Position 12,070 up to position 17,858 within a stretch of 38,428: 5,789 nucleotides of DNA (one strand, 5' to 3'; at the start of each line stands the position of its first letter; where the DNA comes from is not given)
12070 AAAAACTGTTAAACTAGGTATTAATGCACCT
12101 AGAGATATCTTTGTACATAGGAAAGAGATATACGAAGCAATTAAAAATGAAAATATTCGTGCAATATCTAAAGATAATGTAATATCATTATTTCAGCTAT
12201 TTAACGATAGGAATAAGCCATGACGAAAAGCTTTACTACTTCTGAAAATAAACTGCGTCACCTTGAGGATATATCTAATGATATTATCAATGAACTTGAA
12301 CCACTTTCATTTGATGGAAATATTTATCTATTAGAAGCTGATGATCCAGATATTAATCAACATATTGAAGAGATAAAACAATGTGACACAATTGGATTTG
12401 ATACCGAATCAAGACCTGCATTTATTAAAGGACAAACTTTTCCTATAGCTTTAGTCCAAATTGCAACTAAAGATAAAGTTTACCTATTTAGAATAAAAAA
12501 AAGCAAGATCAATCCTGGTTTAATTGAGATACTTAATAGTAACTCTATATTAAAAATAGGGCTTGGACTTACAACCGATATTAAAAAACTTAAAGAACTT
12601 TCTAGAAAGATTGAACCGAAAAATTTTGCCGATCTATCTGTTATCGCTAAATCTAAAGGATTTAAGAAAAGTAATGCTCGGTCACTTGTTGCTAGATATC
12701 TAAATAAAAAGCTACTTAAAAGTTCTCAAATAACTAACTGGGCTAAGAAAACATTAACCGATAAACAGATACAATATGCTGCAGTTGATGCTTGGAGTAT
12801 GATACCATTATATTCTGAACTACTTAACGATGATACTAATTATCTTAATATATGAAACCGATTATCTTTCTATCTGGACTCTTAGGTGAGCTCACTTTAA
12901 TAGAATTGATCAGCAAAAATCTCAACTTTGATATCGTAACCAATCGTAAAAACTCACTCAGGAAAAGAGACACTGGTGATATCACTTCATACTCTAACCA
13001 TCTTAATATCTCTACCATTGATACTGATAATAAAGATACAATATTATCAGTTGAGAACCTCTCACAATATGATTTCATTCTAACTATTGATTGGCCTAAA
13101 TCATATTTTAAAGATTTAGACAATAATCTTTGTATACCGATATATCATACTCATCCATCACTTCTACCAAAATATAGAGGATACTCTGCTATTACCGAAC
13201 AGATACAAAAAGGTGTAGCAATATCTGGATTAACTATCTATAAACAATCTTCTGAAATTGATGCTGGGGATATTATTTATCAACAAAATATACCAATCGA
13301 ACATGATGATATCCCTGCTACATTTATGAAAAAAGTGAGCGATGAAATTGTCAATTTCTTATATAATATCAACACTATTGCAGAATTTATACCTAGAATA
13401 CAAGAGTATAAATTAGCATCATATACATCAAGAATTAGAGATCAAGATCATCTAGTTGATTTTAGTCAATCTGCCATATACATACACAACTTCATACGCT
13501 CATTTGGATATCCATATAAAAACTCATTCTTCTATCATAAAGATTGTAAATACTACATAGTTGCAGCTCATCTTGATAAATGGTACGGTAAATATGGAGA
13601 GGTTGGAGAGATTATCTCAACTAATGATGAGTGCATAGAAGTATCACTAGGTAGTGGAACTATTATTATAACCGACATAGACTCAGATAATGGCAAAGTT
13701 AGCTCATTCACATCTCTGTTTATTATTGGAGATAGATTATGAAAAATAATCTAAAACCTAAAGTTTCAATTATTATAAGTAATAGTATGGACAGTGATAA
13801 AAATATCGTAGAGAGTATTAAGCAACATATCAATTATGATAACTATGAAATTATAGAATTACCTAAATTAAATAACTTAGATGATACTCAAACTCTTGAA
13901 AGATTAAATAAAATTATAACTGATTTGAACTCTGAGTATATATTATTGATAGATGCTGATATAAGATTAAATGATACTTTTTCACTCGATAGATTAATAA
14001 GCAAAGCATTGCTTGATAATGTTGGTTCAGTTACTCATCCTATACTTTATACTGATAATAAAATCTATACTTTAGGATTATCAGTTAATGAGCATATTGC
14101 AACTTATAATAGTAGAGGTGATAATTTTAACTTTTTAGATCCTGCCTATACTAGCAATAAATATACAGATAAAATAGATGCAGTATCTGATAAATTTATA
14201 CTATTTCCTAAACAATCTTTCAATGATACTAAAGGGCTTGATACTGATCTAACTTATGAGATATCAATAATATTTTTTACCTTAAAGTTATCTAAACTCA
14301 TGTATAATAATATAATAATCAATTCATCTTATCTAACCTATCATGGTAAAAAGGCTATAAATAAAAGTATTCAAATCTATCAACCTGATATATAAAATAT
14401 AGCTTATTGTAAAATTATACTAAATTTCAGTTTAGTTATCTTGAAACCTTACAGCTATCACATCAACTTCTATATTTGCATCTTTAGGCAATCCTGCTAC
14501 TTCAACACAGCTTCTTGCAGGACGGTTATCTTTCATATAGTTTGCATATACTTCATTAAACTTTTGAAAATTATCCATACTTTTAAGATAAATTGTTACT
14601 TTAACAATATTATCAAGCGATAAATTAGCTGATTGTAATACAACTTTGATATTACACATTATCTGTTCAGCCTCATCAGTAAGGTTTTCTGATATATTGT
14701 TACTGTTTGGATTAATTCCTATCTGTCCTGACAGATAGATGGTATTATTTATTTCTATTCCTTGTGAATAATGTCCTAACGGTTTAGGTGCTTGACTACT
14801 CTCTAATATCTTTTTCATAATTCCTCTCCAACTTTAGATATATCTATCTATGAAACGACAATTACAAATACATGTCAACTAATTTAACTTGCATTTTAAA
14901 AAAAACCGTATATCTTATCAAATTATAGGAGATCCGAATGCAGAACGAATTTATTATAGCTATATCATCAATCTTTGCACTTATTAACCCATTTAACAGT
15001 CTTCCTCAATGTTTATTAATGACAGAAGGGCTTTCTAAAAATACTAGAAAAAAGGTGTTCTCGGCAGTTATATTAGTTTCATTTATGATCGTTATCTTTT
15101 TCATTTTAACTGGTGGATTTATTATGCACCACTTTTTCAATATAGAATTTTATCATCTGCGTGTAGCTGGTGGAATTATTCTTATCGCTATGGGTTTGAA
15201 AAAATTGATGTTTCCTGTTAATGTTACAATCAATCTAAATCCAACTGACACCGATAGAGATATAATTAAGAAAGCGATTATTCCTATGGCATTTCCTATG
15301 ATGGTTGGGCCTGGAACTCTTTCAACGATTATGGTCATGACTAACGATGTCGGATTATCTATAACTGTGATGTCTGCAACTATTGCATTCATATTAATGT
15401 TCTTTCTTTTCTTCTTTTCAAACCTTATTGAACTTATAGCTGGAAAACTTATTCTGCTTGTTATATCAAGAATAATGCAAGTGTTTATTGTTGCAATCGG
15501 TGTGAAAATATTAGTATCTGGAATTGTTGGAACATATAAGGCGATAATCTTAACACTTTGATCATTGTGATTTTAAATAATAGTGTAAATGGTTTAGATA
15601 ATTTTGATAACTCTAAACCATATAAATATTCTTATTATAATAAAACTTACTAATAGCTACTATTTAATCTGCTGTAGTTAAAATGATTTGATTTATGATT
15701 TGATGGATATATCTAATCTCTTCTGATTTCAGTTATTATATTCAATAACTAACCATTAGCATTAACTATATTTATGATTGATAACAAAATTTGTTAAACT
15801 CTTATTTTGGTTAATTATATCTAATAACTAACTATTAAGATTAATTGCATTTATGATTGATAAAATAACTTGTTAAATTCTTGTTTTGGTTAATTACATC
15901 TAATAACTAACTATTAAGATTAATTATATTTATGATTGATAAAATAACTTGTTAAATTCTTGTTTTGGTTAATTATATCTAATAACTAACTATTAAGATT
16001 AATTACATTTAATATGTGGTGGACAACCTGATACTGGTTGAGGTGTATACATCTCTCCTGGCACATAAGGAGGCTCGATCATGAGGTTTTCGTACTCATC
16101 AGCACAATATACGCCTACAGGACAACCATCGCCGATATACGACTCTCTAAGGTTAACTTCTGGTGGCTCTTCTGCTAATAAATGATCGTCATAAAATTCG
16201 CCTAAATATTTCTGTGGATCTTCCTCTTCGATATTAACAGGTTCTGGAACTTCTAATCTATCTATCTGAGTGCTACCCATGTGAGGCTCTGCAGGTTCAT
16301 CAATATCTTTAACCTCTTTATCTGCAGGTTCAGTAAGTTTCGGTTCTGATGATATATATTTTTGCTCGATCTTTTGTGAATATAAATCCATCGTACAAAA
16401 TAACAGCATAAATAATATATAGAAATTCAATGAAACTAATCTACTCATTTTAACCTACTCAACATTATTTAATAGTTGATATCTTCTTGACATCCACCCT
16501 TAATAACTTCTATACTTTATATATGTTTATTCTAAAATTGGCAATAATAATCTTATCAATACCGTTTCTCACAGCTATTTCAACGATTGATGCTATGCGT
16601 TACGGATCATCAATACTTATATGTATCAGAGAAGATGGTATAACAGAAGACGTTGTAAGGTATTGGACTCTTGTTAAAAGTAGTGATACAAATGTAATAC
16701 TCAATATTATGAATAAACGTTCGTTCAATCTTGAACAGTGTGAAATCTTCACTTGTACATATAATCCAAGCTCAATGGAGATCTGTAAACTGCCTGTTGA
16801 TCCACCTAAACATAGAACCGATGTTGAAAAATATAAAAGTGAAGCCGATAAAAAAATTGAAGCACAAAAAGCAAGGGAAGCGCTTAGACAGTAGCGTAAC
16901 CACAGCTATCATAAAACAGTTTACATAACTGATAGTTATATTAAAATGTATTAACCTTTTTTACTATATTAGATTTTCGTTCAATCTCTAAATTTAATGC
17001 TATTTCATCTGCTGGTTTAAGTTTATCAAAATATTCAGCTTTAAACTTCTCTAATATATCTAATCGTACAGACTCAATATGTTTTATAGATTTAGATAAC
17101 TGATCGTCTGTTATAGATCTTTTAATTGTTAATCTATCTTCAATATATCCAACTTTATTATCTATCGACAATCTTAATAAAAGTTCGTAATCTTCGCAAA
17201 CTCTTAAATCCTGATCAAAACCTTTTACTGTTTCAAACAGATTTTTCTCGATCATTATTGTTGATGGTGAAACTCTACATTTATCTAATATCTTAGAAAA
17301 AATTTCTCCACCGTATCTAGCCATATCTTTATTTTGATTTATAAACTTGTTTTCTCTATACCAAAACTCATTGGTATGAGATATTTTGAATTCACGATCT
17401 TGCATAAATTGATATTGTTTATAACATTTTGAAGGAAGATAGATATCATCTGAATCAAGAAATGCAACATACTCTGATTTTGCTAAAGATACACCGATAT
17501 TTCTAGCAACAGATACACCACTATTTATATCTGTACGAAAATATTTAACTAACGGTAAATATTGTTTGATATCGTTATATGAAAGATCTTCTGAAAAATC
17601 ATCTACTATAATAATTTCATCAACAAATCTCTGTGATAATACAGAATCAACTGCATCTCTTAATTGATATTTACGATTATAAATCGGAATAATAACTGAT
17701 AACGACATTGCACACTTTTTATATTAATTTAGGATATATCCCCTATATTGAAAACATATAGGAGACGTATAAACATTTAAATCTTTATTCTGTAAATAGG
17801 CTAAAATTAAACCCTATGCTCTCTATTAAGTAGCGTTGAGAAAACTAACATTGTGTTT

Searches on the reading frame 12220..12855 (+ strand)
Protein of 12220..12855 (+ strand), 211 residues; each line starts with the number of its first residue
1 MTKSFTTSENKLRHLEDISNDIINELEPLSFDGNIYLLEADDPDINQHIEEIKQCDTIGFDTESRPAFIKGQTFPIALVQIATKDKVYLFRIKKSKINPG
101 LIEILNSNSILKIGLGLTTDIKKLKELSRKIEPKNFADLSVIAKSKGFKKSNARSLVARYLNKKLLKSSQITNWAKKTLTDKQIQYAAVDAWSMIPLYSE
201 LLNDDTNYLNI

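Call 7: search_protein_families(library=pfam, proteins=[window:12220-12855:+])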
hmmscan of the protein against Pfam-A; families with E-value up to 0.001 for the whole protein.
window:12220-12855:+ (211 aa): 1 family
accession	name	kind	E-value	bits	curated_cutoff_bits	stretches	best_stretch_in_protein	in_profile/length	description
PF01612.26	DNA_pol_A_exo1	-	5.2e-26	91.9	23.6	1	45-203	10-170/173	3'-5' exonuclease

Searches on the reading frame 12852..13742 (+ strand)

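Call 7: search_protein_families(library=pfam, proteins=[window:12852-13742:+])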
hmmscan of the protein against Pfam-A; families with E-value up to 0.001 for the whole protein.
window:12852-13742:+ (296 aa): 2 families
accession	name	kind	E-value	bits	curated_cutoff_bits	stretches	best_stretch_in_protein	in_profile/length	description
PF00551.24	Formyl_trans_N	-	1.7e-15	57.7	26.1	1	97-166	104-173/181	Formyl transferase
PF02911.23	Formyl_trans_C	-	3.9e-13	49.9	21.1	1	194-289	1-95/100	Formyl transferase, C-terminal domain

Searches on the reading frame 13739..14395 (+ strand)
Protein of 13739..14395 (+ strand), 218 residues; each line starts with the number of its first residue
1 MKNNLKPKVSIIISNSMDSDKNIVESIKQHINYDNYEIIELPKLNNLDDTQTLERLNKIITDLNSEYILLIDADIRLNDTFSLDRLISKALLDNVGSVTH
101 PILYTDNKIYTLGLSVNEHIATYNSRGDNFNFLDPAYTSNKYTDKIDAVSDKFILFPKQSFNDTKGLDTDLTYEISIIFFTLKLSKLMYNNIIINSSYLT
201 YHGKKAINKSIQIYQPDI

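Call 6: search_protein_families(library=pfam, proteins=[window:13739-14395:+])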
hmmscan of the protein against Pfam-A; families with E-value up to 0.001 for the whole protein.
window:13739-14395:+ (218 aa): 0 families

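Call 51: search_protein_families(library=pfam, proteins=[window:13739-14395:+], max_evalue=1)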
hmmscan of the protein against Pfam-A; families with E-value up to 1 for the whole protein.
window:13739-14395:+ (218 aa): 2 families
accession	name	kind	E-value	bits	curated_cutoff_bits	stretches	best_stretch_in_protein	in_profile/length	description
PF13506.12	Glyco_transf_21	-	0.0078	16.1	21.7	1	60-166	26-119/174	Glycosyl transferase family 21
PF00535.33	Glycos_transf_2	-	0.013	15.9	23.3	1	9-117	30-130/168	Glycosyl transferase family 2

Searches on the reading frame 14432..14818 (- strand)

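Call 6: search_protein_families(library=pfam, proteins=[window:14432-14818:-])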
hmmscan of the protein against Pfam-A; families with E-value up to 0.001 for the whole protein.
window:14432-14818:- (128 aa): 1 family
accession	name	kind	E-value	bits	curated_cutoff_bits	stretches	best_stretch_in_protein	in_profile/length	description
PF01042.26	Ribonuc_L-PSP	-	1.3e-39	135.4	27.3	1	8-123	2-120/121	Endoribonuclease L-PSP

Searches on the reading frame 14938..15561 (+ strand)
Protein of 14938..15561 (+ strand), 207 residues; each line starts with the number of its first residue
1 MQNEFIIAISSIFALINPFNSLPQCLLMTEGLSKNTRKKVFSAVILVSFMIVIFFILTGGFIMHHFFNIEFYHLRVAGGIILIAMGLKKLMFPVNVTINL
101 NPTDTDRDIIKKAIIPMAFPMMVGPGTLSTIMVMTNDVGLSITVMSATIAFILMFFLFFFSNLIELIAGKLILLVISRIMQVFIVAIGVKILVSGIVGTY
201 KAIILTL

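Call 6: search_protein_families(library=pfam, proteins=[window:14938-15561:+])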
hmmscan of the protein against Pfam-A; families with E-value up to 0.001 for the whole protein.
window:14938-15561:+ (207 aa): 1 family
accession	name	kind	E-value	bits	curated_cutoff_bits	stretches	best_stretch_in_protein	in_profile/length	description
PF01914.23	MarC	-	1.4e-27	96.9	23.9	1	4-199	3-202/203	MarC family integral membrane protein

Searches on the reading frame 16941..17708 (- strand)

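Call 6: search_protein_families(library=pfam, proteins=[window:16941-17708:-])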
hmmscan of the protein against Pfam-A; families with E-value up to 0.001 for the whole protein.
window:16941-17708:- (255 aa): 3 families
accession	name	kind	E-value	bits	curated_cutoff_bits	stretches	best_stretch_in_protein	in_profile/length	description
PF00535.33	Glycos_transf_2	-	1.4e-29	103.6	23.3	1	4-127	1-128/168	Glycosyl transferase family 2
PF10111.15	Glyco_tranf_2_2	-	1e-13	51.9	27.3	1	4-182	1-201/276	Glycosyltransferase like family 2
PF13641.12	Glyco_tranf_2_3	-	4.5e-07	30.6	27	1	3-182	3-196/230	Glycosyltransferase like family 2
